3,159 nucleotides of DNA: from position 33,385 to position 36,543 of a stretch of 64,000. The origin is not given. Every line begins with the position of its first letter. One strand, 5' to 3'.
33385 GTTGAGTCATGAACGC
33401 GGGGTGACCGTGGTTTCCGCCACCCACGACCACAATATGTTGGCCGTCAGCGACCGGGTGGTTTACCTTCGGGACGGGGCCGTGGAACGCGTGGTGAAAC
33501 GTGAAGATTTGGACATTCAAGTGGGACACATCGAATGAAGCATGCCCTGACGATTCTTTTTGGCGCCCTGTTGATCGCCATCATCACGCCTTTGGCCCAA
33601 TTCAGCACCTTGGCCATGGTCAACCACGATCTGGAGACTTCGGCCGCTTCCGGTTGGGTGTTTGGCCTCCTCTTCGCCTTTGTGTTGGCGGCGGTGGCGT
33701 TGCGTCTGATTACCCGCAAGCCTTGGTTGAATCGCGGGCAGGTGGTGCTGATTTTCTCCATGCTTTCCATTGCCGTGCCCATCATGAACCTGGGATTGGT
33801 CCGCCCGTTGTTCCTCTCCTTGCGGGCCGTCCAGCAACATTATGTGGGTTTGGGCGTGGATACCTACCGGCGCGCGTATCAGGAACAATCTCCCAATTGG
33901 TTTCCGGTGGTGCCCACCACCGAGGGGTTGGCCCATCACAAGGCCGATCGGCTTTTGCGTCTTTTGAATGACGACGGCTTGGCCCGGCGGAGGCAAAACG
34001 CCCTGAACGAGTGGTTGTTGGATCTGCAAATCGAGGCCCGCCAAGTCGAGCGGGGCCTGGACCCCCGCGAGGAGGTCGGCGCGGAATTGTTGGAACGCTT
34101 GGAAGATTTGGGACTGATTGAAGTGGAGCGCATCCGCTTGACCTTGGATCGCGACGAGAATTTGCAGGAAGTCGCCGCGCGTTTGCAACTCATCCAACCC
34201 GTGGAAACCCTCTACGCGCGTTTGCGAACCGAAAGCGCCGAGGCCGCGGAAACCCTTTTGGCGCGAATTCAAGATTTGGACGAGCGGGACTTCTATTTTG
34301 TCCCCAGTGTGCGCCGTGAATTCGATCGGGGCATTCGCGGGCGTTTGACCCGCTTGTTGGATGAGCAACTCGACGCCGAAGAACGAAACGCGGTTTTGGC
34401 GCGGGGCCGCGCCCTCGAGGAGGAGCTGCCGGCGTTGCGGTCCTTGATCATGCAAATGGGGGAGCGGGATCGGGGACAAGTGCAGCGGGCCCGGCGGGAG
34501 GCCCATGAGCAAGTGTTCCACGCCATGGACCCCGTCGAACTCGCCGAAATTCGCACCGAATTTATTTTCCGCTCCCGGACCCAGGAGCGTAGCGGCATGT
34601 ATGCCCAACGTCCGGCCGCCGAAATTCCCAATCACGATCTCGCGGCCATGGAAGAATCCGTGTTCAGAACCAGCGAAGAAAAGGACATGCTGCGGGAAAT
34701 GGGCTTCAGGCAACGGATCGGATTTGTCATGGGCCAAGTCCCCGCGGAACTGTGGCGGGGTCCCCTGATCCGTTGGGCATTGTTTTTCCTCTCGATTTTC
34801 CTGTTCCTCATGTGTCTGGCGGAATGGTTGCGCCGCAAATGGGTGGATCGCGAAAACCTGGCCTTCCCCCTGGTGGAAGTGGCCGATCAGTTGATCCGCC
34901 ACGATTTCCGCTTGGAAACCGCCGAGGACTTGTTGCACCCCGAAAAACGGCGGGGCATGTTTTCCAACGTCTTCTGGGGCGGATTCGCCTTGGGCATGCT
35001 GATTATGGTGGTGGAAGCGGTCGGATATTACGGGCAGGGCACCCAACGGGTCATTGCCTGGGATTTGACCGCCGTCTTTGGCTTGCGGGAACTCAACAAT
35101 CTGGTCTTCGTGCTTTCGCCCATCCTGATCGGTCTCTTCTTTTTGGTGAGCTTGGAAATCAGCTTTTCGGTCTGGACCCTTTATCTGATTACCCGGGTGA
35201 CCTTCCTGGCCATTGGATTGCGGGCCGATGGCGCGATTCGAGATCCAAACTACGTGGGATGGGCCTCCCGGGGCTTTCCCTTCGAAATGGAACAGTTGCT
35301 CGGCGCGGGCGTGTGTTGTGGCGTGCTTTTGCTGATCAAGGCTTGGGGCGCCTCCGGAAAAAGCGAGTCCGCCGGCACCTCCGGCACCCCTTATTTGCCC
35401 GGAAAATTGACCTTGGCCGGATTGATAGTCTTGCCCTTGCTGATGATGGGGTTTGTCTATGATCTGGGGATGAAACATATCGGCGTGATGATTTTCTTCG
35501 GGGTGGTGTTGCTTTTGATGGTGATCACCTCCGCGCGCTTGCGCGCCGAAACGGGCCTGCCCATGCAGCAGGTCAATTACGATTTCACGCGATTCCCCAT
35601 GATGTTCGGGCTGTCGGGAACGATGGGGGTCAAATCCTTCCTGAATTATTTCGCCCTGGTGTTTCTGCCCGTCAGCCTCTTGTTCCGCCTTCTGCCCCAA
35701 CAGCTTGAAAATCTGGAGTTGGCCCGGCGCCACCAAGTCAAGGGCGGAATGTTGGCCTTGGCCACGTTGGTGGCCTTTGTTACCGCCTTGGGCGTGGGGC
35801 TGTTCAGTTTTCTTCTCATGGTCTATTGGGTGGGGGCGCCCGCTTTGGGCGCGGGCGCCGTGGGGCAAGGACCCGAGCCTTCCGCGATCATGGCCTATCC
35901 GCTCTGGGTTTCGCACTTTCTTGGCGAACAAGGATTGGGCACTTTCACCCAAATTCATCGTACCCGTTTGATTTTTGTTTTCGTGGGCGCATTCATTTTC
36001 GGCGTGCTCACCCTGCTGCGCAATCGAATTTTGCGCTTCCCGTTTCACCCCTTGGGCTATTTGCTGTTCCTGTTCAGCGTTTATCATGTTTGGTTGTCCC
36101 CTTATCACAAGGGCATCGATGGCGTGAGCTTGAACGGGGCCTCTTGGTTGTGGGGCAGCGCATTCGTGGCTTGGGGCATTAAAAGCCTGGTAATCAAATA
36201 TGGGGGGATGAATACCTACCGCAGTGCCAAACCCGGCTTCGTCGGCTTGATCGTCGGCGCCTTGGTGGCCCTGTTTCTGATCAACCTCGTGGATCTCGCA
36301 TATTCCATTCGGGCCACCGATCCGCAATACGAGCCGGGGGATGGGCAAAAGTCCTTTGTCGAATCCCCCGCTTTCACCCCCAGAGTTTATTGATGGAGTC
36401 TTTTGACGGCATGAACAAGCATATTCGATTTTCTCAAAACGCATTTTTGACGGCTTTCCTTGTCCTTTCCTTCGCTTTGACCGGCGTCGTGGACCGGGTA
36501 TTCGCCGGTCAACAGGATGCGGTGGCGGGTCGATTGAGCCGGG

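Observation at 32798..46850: Second, permuted paralogous copy of the same six-component module, ending in an OprO/P-type porin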

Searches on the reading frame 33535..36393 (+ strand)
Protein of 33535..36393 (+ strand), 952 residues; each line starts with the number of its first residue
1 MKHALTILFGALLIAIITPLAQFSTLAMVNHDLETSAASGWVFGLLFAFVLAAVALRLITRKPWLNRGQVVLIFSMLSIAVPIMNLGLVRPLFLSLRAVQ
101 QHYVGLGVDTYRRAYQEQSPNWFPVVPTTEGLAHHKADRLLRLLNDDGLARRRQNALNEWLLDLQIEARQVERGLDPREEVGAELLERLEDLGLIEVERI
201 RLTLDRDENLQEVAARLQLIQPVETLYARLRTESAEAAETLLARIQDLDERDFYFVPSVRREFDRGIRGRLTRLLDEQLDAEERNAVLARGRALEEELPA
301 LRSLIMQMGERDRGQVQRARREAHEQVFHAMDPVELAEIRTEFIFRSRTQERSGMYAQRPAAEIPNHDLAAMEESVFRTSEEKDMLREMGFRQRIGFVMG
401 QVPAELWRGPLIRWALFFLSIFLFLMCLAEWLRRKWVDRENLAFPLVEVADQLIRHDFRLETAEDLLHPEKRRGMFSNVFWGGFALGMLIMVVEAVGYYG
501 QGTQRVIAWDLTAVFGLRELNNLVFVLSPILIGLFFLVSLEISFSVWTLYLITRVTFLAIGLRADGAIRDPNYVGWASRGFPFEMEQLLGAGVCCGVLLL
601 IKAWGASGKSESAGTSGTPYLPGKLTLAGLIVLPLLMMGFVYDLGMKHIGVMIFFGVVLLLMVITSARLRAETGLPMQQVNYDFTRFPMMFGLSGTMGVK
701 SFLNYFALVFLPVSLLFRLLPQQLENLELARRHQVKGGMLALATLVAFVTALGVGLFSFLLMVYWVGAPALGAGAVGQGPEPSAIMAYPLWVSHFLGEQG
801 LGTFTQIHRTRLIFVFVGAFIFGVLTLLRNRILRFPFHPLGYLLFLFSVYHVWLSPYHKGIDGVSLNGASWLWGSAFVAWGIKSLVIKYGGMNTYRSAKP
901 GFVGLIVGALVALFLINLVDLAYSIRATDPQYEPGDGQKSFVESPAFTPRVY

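Call 5: search_protein_families(library=pfam, proteins=[window:33535-36393:+], max_evalue=0.01)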
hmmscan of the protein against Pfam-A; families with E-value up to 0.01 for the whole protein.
window:33535-36393:+ (952 aa): 3 families
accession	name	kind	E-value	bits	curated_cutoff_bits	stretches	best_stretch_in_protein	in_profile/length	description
PF20581.3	DUF6785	-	1.1e-45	156.6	25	2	400-767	137-498/498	Family of unknown function (DUF6785)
PF20580.3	DUF6784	-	7.1e-17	61.9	26.4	2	869-924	39-94/101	Domain of unknown function (DUF6784)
PF10935.13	DUF2637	-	0.0027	18.1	22.8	1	8-86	4-86/161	Protein of unknown function (DUF2637)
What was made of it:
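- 33535..36393 (+): Family A (952 aa): DUF6785+DUF6784, an OPT/YSL-fold membrane protein with a roughly 310-residue helical insert after the third membrane helix, inferred to be periplasmic. Pfam (call 5).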

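Call 7: search_protein_families(library=ncbifam, proteins=[window:33535-36393:+], max_evalue=0.01)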
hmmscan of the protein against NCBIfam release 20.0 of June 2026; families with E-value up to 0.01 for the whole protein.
window:33535-36393:+ (952 aa): 0 families

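Call 48: find_homologous_proteins(query=window:33535-36390:+)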
Query window:33535-36390:+ (952 aa): 110 proteins with E <= 0.001 among 8000 candidates.
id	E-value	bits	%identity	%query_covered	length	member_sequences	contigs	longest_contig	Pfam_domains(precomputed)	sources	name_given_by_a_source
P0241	0.0e+0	2127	100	100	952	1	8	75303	PF20580.4,PF20581.4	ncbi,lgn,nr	ncbi:MAG: hypothetical protein JJU29_03800 [Verrucomicrobia bacterium]|nr:hypothetical protein [Verr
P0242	0.0e+0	1522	71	100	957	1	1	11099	PF20580.4,PF20581.4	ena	-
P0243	0.0e+0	1473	67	100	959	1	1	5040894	PF20580.4,PF20581.4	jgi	jgi:biotin transporter BioY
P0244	0.0e+0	1458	67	100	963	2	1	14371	PF20580.4,PF20581.4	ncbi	-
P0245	0.0e+0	1456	68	100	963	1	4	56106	PF20580.4,PF20581.4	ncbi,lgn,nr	ncbi:MAG: hypothetical protein JJU05_17095 [Verrucomicrobia bacterium]|nr:hypothetical protein [Verr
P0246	0.0e+0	1451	67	100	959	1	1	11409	PF20580.4,PF20581.4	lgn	-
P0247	0.0e+0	1448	67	100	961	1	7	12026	PF20580.4,PF20581.4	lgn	-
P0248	0.0e+0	1445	67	100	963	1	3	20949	PF20580.4,PF20581.4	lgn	-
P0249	0.0e+0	1426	66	100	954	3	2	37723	PF20580.4,PF20581.4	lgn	-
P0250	0.0e+0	1418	66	100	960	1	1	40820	PF20580.4,PF20581.4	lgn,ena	-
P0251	0.0e+0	1357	64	100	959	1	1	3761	PF20580.4,PF20581.4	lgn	-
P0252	0.0e+0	1333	63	100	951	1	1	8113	PF20580.4,PF20581.4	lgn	-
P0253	0.0e+0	1199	57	100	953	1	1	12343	PF20580.4,PF20581.4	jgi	jgi:hypothetical protein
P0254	0.0e+0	1125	55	100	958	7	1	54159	PF20580.4,PF20581.4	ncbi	-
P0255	0.0e+0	1089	52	100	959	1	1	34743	PF20580.4,PF20581.4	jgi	jgi:hypothetical protein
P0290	2.7e-218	746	41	99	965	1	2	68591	PF20580.4,PF20581.4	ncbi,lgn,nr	ncbi:MAG: hypothetical protein EA425_08755 [Puniceicoccaceae bacterium]|nr:MAG: hypothetical protein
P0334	1.6e-184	634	38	99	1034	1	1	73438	PF20580.4,PF20581.4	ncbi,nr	ncbi:MAG: hypothetical protein JJU36_11255 [Phycisphaeraceae bacterium]|nr:hypothetical protein [Phy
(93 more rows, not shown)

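Call 58: predict_structure(alignment_id=A3)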
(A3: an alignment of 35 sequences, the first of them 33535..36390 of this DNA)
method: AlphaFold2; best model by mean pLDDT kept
length: 952 residues; sequences in the alignment: 35
mean_pLDDT: 85.8   pTM: 0.88
mean pLDDT of the five models: 85.8, 84.6, 84.3, 81.5, 81.4
residues with pLDDT >= 90: 466; 70-90: 379; 50-70: 98; < 50: 9
segments of 3 or more residues with pLDDT < 50: 33-38
pLDDT, mean of each block of 10 residues (from residue 1): 89 89 68 48 60 60 75 90 81 92 89 90 94 94 92 95 95 91 92 94 94 94 95 94 90 91 87 85 90 93 94 93 94 94 91 91 88 90 85 89 93 97 96 82 86 82 72 84 94 85 77 75 83 91 92 87 73 64 88 94 71 62 93 97 93 93 92 75 84 81 88 86 91 90 96 94 89 67 81 62 73 93 94 90 88 73 75 90 93 90 91 84 80 84 74 62
secondary structure, 60 per line:
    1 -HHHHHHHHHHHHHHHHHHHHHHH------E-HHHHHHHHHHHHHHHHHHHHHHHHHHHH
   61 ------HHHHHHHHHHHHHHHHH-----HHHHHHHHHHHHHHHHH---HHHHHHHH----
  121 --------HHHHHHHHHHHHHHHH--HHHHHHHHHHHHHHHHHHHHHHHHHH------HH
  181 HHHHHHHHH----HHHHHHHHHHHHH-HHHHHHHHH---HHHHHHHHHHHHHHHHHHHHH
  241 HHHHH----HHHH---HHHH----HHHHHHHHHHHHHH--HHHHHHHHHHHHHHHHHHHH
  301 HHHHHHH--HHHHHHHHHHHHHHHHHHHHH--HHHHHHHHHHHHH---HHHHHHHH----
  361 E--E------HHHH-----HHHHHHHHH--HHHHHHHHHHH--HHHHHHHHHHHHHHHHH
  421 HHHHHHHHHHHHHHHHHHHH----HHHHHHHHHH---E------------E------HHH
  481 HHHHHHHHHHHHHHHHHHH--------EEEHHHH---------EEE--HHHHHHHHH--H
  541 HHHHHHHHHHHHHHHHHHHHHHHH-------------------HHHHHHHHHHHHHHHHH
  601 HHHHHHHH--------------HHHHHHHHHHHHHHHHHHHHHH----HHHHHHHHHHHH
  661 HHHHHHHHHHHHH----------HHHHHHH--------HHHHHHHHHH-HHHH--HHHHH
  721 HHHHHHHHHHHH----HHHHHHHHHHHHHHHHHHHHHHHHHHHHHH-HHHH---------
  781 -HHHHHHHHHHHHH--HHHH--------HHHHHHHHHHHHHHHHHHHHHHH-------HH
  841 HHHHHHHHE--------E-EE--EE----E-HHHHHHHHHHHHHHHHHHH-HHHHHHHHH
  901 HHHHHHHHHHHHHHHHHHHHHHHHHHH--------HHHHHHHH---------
elements in order (helices of 4 or more, strands of 3 or more residues): H2-24 H33-60 H67-83 H89-105 H109-116 H129-144 H147-172 H179-189 H194-206 H208-216 H220-245 H250-253 H257-260 H265-278 H281-307 H310-330 H333-345 H349-356 H371-374 H380-388 H391-401 H404-440 H445-454 H478-499 E508-510 H511-514 E524-526 H529-537 H540-564 H584-608 H623-644 H649-673 H684-690 H699-708 H710-713 H716-732 H737-766 H768-771 H782-794 H797-800 H809-831 H839-848 H872-890 H892-927 H936-943
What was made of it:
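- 33535..36393 (+): AF2 model with pLDDT 85.8 and pTM 0.88 (call 58).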

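Call 61: fold_search(model_id=the predicted structure, library=pdb)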
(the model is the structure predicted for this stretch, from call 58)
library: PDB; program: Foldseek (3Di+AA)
matches with E <= 10: 140; with E <= 0.001: 2
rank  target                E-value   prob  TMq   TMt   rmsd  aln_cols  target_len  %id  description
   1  7wst_A                1.1e-04  1.00  0.37  0.55   7.2       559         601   13  Cryo-EM structure of the barley Yellow stripe 1 transporter in complex with Fe(III)-DMA (released 2022-11-30)
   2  7wsr_A                5.0e-04  1.00  0.36  0.55   8.8       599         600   13  Cryo-EM structure of the barley Yellow stripe 1 transporter (released 2022-11-30)
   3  9qe0_B                5.3e-01  0.02  0.05  0.04  80.3      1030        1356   10  Neobacillus vireti Wadjet-II JetABC dimer (released 2025-06-25)
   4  7lb8_B                7.0e-01  0.05  0.08  0.11  32.2       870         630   14  Structure of a ferrichrome importer FhuCDB from E. coli (released 2021-11-24)
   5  9nfj                  7.0e-01  0.02  0.07  0.06  43.0      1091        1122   10  Tuna P-glycoprotein Apo Conformation 2 (released 2025-06-04)
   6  4tql_B                7.2e-01  0.15  0.06  0.16  26.4       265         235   12  Computationally designed three helix bundle (released 2014-10-15)
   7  4tql_A                9.9e-01  0.12  0.06  0.16  26.7       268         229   11  Computationally designed three helix bundle (released 2014-10-15)
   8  7nyx_A                1.1e+00  0.02  0.07  0.05  78.3      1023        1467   13  Cryo-EM structure of the MukBEF-MatP-DNA monomer (closed conformation) (released 2021-07-07)
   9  7zrn_B                1.1e+00  0.09  0.06  0.15  27.6       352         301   12  Crystal structure of 10-epi-cubebol synthase from Sorangium cellulosum (ScCubS) in complex with Pyrophosphate (released 2022-11-02)
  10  8t44_A                1.4e+00  0.05  0.09  0.15  23.4       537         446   13  Cryo-EM Analysis of AE1 Structure in 100 mM NaHCO3 Buffer: Form1 (released 2024-05-22)
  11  9l7l                  1.6e+00  0.04  0.08  0.14  26.2       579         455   12  Structure of the MATE family multidrug resistance transporter HvAACT1 from Hordeum vulgare in the outward-facing state (released 2025-08-06)
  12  7dqk_B                1.6e+00  0.02  0.07  0.11  24.7       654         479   12  A nicotine MATE transporter, Nicotiana tabacum MATE2 (NtMATE2) (released 2021-06-09)
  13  7f47                  1.7e+00  0.04  0.09  0.10  25.6       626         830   12  Cryo-EM structure of Rhizobium etli MprF (released 2022-06-22)
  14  9dvm_B                1.7e+00  0.04  0.09  0.12  31.9       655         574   12  Structure of the phosphate exporter XPR1/SLC53A1, InsP8-bound, intracellular gate open/intracellular gate closed state (released 2025-04-02)
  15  9dvm_A                1.7e+00  0.04  0.09  0.13  31.0       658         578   12  Structure of the phosphate exporter XPR1/SLC53A1, InsP8-bound, intracellular gate open/intracellular gate closed state (released 2025-04-02)
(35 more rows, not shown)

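Call 71: search_protein_families(library=padloc, proteins=[window:33535-36393:+], max_evalue=0.001)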
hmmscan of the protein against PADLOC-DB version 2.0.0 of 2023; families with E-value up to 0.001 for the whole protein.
window:33535-36393:+ (952 aa): 0 families

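Call 86: find_encoding_contigs(protein=P0245, flank=10000, max_places=3)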
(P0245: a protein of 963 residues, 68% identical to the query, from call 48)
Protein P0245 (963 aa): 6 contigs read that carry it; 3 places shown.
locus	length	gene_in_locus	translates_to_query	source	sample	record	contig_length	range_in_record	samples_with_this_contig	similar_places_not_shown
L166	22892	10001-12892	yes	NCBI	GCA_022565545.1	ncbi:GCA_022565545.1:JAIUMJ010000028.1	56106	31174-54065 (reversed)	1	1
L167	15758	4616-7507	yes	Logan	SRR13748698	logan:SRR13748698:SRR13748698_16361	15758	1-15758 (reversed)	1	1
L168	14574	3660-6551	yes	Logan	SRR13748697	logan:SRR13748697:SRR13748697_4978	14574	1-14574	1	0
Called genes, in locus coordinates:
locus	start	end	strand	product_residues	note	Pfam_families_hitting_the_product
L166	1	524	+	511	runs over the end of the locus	PF03853:YjeF_N, PF01256:Carb_kinase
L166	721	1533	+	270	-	PF00793:DAHP_synth_1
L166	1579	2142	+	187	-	PF06835:LptC (faint)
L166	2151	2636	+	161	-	PF03968:LptD_N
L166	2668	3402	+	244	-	PF00005:ABC_tran, PF13304:AAA_21 (faint)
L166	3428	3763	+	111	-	PF02482:Ribosomal_S30AE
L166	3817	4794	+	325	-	PF02603:Hpr_kinase_N, PF07475:Hpr_kinase_C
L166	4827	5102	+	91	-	PF00381:PTS-HPr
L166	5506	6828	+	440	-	PF04055:Radical_SAM, PF13186:SPASM, PF02810:SEC-C (weak)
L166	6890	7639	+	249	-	PF07963:N_methyl (weak)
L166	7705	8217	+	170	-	-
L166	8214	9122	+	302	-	-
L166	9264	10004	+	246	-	PF00005:ABC_tran, PF02463:SMC_N (faint)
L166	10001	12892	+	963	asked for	PF20581:DUF6785, PF20580:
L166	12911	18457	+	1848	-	PF01476:LysM (weak), PF02687:FtsX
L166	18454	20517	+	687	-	-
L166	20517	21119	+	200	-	PF02687:FtsX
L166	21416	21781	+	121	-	PF05635:23S_rRNA_IVP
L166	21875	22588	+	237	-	PF02463:SMC_N (faint), PF00005:ABC_tran, PF13555:AAA_29 (faint), PF13304:AAA_21 (weak)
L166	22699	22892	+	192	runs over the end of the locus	PF17263:DUF5329 (weak)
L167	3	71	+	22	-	?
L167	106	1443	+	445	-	PF04055:Radical_SAM, PF13186:SPASM, PF02810:SEC-C (weak)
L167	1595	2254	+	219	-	-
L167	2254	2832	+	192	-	-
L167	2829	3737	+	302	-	-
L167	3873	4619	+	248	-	PF02463:SMC_N (faint), PF00005:ABC_tran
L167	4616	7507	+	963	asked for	PF20581:DUF6785, PF20580:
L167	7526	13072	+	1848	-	PF01476:LysM (weak), PF02687:FtsX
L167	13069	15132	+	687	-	-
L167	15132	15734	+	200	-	PF02687:FtsX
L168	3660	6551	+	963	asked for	PF20581:DUF6785, PF20580:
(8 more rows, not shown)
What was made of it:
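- A radical SAM/SPASM gene lies nearby in L166 and L167 (call 86).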

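Call 87: find_encoding_contigs(protein=P0334, flank=10000, max_places=1)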
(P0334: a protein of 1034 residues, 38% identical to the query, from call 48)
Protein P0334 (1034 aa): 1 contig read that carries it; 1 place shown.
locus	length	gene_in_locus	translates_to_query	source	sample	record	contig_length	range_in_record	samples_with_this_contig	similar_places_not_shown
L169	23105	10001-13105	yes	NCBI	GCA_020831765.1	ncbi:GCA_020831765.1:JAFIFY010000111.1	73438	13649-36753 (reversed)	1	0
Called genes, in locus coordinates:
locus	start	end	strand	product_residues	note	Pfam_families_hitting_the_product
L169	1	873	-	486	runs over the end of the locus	PF00884:Sulfatase, PF01663:Phosphodiest (faint), PF16347:SGSH_C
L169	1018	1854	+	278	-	PF01261:AP_endonuc_2 (weak)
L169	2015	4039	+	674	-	PF02554:CstA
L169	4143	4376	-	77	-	-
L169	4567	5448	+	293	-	-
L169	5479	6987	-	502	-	PF00724:Oxidored_FMN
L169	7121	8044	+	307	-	PF02592:Vut_1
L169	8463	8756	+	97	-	PF04316:FlgM (weak)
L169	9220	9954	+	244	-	PF00005:ABC_tran, PF02463:SMC_N (faint)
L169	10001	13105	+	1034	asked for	PF20581:DUF6785, PF20580:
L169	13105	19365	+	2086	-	PF02687:FtsX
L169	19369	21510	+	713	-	-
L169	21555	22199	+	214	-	PF02687:FtsX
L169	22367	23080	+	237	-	PF02463:SMC_N (faint), PF00005:ABC_tran, PF13304:AAA_21 (faint)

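Call 88: find_encoding_contigs(protein=P0290, flank=10000, max_places=1)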
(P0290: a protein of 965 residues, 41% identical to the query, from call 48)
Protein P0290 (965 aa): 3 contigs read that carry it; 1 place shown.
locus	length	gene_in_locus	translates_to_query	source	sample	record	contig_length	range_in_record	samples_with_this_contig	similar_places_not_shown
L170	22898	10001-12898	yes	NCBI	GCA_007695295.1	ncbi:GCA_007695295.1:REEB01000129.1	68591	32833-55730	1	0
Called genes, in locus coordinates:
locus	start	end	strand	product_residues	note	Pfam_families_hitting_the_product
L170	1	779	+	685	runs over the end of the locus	PF00512:HisKA, PF02518:HATPase_c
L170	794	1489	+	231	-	PF00072:Response_reg, PF00486:Trans_reg_C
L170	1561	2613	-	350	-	PF00762:Ferrochelatase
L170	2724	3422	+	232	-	PF07638:Sigma70_ECF (weak), PF04542:Sigma70_r2, PF08281:Sigma70_r4_2, PF04545:Sigma70_r4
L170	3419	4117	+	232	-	-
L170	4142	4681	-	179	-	PF01467:CTP_transf_like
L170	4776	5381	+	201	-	PF01066:CDP-OH_P_transf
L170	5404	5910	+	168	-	PF04608:PgpA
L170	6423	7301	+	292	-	PF01609:DDE_Tnp_1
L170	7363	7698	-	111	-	PF14330:DUF4387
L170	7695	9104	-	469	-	PF07287:AtuA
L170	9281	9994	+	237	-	PF00005:ABC_tran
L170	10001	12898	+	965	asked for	PF20581:DUF6785, PF20580:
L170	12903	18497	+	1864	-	PF01476:LysM, PF02687:FtsX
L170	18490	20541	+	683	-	-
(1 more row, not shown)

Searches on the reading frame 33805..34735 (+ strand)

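Call 72: search_protein_families(library=pfam, proteins=[window:33805-34735:+], max_evalue=1)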
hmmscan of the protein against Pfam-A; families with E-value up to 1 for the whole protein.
window:33805-34735:+ (310 aa): 1 family
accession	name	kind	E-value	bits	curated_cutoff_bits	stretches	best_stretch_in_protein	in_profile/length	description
PF16519.10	TRPM_tetra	-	0.062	13.9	26.6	0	108-121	2-15/56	Tetramerisation domain of TRPM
